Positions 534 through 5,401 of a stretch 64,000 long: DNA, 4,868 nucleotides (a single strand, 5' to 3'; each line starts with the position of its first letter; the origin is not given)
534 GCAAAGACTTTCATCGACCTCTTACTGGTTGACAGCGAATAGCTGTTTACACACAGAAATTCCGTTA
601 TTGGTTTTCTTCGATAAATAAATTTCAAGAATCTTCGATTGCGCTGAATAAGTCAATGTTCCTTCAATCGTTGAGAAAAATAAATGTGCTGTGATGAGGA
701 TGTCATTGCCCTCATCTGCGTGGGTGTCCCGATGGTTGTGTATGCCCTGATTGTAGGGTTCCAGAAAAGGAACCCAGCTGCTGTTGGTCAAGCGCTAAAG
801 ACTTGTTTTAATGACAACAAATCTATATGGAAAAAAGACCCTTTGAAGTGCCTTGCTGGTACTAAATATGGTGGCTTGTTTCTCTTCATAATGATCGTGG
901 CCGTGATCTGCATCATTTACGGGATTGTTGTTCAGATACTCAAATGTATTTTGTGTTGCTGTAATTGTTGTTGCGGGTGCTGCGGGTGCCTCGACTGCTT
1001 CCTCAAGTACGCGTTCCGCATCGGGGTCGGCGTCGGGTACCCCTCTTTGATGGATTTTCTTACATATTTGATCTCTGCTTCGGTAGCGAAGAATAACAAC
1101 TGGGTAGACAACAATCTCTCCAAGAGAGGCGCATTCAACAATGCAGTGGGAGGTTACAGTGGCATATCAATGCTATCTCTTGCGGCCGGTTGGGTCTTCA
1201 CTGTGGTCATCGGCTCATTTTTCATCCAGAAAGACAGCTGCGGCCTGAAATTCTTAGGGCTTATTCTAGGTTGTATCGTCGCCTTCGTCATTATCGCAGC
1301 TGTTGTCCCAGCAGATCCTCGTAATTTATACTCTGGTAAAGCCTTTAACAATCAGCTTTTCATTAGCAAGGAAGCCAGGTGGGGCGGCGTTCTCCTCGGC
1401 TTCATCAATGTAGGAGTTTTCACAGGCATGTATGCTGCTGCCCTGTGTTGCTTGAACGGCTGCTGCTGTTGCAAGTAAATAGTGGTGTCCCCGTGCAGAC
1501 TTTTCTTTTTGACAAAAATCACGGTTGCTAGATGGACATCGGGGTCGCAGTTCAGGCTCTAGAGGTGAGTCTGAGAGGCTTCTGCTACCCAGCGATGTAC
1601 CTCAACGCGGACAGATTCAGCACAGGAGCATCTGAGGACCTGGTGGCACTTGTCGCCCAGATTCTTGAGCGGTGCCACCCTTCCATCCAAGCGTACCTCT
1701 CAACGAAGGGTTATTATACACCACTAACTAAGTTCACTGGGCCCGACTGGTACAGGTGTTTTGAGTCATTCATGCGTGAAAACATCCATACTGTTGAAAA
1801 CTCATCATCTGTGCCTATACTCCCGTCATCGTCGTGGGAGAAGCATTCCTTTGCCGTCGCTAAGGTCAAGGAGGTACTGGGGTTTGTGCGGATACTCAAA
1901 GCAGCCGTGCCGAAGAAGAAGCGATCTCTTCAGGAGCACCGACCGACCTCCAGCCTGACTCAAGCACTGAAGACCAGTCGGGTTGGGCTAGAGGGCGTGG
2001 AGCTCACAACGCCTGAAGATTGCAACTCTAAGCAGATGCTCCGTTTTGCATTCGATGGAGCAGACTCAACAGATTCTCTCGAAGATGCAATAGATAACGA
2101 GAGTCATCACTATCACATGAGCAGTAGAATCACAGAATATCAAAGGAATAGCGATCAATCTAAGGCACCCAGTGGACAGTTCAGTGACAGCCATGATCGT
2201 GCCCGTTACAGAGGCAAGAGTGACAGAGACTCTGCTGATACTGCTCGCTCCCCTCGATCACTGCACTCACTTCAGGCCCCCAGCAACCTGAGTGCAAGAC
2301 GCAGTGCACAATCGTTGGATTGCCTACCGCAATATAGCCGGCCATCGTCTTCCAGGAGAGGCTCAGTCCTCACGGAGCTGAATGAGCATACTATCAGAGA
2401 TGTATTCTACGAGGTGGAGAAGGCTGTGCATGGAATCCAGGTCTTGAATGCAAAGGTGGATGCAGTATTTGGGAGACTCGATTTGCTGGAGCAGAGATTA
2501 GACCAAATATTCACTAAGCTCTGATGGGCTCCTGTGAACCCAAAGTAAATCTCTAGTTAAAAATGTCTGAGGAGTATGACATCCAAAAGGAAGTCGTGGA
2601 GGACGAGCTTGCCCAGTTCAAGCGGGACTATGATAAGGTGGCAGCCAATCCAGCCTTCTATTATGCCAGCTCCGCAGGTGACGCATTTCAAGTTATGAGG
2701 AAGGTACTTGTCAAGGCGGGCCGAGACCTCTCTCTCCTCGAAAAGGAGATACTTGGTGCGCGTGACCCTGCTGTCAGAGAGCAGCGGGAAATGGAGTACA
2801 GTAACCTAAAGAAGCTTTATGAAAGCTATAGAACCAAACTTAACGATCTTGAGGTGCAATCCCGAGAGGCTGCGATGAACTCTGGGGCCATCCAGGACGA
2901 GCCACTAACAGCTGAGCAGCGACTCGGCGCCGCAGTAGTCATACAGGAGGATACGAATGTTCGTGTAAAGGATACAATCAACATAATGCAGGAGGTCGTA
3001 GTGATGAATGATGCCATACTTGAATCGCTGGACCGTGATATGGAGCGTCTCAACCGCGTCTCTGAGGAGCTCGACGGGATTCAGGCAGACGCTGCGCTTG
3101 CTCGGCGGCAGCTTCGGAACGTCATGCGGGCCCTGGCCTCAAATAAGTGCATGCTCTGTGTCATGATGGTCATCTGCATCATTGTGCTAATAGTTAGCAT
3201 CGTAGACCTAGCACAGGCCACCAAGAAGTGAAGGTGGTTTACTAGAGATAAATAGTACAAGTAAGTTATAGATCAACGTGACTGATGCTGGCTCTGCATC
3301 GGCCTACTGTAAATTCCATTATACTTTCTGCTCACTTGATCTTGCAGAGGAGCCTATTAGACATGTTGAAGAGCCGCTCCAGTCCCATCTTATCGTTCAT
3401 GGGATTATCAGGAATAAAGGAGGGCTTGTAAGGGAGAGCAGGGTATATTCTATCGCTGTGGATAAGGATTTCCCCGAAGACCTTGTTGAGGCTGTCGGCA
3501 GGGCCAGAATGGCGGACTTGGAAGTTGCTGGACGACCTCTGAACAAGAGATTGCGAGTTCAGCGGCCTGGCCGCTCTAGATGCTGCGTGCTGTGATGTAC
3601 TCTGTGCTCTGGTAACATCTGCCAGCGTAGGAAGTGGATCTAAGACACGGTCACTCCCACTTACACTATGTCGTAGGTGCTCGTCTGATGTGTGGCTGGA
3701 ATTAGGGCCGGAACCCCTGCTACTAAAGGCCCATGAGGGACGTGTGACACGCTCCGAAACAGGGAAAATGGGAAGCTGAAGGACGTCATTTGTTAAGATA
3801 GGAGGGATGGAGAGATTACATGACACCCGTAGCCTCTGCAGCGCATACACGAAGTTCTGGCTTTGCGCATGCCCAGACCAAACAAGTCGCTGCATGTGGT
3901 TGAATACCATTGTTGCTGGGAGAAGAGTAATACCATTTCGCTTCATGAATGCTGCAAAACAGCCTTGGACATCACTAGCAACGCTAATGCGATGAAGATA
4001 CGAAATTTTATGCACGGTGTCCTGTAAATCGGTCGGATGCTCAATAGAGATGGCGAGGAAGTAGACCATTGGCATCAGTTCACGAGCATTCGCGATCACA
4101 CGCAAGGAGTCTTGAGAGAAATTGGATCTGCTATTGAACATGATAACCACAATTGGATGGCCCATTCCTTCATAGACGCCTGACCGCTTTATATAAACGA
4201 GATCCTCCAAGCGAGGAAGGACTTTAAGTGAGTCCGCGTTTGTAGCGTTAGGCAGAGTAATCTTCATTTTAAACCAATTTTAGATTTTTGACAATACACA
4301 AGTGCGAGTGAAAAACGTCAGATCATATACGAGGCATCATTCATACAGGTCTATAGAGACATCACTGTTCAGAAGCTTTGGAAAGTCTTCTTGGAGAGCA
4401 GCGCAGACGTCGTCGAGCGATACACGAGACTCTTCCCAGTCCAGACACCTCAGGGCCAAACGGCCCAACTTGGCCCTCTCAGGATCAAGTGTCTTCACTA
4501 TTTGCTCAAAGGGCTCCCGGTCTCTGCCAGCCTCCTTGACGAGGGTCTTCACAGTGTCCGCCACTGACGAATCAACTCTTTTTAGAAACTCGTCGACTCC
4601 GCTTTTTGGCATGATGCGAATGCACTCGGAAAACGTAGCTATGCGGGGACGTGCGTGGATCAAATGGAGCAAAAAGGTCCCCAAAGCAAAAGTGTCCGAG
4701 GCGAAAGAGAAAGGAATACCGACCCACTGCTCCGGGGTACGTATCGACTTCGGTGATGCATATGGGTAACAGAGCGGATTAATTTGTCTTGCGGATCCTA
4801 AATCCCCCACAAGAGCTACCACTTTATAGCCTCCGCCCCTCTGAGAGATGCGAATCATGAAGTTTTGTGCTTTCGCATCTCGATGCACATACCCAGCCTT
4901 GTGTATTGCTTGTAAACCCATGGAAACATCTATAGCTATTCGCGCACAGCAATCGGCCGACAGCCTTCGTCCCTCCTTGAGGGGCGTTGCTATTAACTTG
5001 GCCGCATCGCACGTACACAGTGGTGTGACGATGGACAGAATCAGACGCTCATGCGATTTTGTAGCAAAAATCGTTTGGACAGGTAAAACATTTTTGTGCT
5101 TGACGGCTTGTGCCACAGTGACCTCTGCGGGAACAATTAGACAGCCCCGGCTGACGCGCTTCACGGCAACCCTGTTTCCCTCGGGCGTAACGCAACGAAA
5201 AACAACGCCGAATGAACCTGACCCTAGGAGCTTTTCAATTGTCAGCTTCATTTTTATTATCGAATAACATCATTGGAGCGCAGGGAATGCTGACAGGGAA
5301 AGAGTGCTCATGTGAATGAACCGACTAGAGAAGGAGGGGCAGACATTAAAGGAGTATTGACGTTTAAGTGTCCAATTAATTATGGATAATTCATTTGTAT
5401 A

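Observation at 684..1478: Multi-pass membrane protein with two poly-cysteine tracts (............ and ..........)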

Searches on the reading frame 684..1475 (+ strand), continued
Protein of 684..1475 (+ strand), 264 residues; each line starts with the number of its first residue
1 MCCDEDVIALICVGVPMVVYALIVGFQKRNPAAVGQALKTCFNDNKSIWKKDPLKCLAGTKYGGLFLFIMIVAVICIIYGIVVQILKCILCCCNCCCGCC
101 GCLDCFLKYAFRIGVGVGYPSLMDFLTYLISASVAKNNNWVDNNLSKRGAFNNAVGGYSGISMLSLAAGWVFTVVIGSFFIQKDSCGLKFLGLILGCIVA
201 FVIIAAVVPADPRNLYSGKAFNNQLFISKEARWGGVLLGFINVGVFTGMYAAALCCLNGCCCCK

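Call 43: fold_search(model_id=the predicted structure, library=pdb)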
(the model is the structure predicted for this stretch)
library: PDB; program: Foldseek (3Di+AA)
matches with E <= 10: 98; with E <= 0.001: 0
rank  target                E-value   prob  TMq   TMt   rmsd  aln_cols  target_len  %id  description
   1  8r5s_E                1.1e+00  0.14  0.20  0.21  22.6       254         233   14  t113 - De-novo designed soluble homotetramer (released 2024-11-27)
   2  4q25_A                1.4e+00  0.35  0.31  0.35  11.0       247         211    9  Crystal structure of PhoU from Pseudomonas aeruginosa (released 2015-02-18)
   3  7n7p_A                1.4e+00  0.13  0.21  0.19  12.3       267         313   12  Cryo-EM structure of human TMEM120A (released 2021-09-01)
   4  9kft_R                1.6e+00  0.08  0.19  0.18  16.8       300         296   13  Cryo-EM structure of the fMLFC-FPR1-Gi complex (released 2025-11-12)
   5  8ugy_R                1.6e+00  0.13  0.23  0.23  15.4       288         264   11  Serotonin 1E receptor (5-HT1eR)-Gi1 Complex bound with Mianserin (released 2024-05-01)
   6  4q25_B                2.0e+00  0.25  0.29  0.34  10.5       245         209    8  Crystal structure of PhoU from Pseudomonas aeruginosa (released 2015-02-18)
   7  6h2f_G                2.3e+00  0.08  0.19  0.16  32.1       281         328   12  Structure of the pre-pore AhlB of the tripartite alpha-pore forming toxin, AHL, from Aeromonas hydrophila. (released 2019-07-10)
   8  8vpb_A                2.4e+00  0.06  0.16  0.08  23.7       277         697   12  Cryo-EM structure of the ABC transporter PCAT1 bound with MgADP_Class_2 (released 2024-10-30)
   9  7f6v_A                2.9e+00  0.10  0.19  0.17  12.9       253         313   11  Cryo-EM structure of the human TACAN channel in a closed state (released 2022-02-16)
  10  7ukf_A                3.0e+00  0.06  0.18  0.18  22.5       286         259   12  Human Kv4.2-KChIP2 channel complex in a putative resting state, transmembrane region (released 2022-06-29)
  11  7n0k_A                3.3e+00  0.08  0.21  0.18  13.0       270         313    8  Cryo-EM structure of TACAN in the apo form (TMEM120A) (released 2021-09-15)
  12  1t72_A                3.5e+00  0.07  0.20  0.24  14.1       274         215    9  Crystal structure of phosphate transport system protein phoU from Aquifex aeolicus (released 2004-12-07)
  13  8qae_A                3.6e+00  0.10  0.24  0.27  12.3       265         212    8  X-ray crystal structure of a de novo designed single-chain antiparallel 6-helix alpha-helical barrel, sc-apCC-6-SLLA (released 2024-07-03)
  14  6h2f_E                3.6e+00  0.07  0.20  0.17  34.2       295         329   14  Structure of the pre-pore AhlB of the tripartite alpha-pore forming toxin, AHL, from Aeromonas hydrophila. (released 2019-07-10)
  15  7zdr_C                3.9e+00  0.03  0.16  0.09  30.8       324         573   12  IF(apo/as isolated) conformation of CydDC mutant (H85A.C) in AMP-PNP(CydD) bound state (Dataset-16) (released 2023-04-19)
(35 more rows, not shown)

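Call 44: find_encoding_contigs(protein=P0018, flank=8000, max_places=3)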
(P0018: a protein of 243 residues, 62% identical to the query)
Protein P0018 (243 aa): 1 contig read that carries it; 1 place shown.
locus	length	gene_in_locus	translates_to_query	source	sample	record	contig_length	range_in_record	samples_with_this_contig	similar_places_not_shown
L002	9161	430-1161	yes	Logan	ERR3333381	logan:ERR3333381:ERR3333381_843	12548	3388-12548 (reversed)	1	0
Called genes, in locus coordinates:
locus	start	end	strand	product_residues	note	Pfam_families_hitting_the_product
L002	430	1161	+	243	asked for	-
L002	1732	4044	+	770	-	PF00023:Ank (faint), PF12796:Ank_2, PF13606:Ank_3 (faint), PF13637:Ank_4 (faint), PF13857:Ank_5 (faint), PF12796:Ank_2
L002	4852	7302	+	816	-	PF12796:Ank_2 (faint)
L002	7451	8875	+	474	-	PF13484:Fer4_16 (faint), PF25160:LdpA_Fe-S-bd (faint), PF12838:Fer4_7, PF13187:Fer4_9, PF13237:Fer4_10 (weak), PF14697:Fer4_21, PF00037:Fer4, PF02906:Fe_hyd_lg_C, +2 more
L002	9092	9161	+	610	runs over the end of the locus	PF07690:MFS_1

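Call 45: find_encoding_contigs(protein=P0005, flank=10000, max_places=3)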
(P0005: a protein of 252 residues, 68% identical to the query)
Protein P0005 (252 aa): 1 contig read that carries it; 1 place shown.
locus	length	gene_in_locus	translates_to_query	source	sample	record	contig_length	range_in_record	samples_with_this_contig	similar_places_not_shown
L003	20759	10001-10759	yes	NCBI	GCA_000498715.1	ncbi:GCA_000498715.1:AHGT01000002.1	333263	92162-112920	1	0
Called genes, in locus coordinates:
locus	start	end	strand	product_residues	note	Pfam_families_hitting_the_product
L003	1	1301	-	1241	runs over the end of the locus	PF02463:SMC_N, PF13175:AAA_15, PF13304:AAA_21 (faint), PF06470:SMC_hinge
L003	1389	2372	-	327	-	PF02729:OTCace_N, PF00185:OTCace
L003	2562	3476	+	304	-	PF00069:Pkinase, PF07714:PK_Tyr_Ser-Thr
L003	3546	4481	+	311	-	-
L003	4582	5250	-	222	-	-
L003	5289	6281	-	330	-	-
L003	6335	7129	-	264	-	-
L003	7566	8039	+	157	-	PF01504:PIP5K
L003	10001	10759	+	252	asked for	-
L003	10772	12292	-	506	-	PF01504:PIP5K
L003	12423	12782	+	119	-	-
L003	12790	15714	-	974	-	PF14727:PHTB1_N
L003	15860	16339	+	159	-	PF01157:Ribosomal_L21e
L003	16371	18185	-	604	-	-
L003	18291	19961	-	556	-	-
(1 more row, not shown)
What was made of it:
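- Tried and rejected: Its identity comes from the DH-isolate annotation (call 45).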

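Call 47: find_encoding_contigs(protein=P0002, flank=10000, max_places=2)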
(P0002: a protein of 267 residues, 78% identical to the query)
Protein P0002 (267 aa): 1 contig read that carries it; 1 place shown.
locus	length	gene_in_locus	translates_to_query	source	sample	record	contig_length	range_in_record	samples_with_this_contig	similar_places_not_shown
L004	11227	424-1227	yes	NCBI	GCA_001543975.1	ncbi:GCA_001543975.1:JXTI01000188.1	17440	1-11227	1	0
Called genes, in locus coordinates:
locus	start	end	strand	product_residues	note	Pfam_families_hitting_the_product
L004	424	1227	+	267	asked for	-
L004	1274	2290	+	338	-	-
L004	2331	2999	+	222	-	-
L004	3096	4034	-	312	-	-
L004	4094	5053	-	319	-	PF00069:Pkinase, PF07714:PK_Tyr_Ser-Thr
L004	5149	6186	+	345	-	-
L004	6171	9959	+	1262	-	PF02463:SMC_N, PF13175:AAA_15, PF13304:AAA_21 (faint), PF06470:SMC_hinge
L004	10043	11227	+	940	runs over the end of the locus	PF00008:EGF (faint), PF07974:EGF_2 (faint), PF23106:EGF_Teneurin (faint)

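Call 55: find_encoding_contigs(protein=P0028, flank=10000, max_places=3)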
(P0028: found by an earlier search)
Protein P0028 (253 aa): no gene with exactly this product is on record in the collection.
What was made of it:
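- Tried and rejected: P0028 is not on record (call 55).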

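Call 66: find_homologous_proteins(query=A5, max_evalue=0.01)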
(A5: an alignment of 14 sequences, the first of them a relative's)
Query A5 (14 sequences) (364 aa, profile of the alignment): 2 proteins with E <= 0.01 among 8000 candidates.
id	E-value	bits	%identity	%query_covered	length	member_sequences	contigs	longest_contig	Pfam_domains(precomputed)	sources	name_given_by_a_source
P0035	1.1e-59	220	29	18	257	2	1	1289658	-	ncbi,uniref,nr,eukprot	ncbi:Transmembrane domain-containing protein [Giardia muris]|uniref:Transmembrane domain-containing 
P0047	1.6e-59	220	100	100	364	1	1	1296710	-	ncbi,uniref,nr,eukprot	ncbi:hypothetical protein GMRT_12676 [Giardia muris]|uniref:Uncharacterized protein n=1 Tax=Giardia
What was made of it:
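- Tried and rejected: A profile of divergent members returned only two G. muris proteins that were already known (call 66).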

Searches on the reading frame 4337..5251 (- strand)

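Call 35: search_protein_families(library=pfam, proteins=[window:4337-5251:-], max_evalue=0.01)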
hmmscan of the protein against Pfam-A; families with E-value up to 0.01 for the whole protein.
window:4337-5251:- (304 aa): 3 families
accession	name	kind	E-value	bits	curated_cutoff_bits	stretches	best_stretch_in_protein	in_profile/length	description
PF00069.31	Pkinase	-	1.1e-21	77.8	31.7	1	5-253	3-259/263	Protein kinase domain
PF07714.23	PK_Tyr_Ser-Thr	-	9e-15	55.1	23.1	1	3-255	1-258/258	Protein tyrosine and serine/threonine kinase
PF03109.22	ABC1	-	0.0066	16.1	22.9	0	9-32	38-61/244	ABC1 atypical kinase-like domain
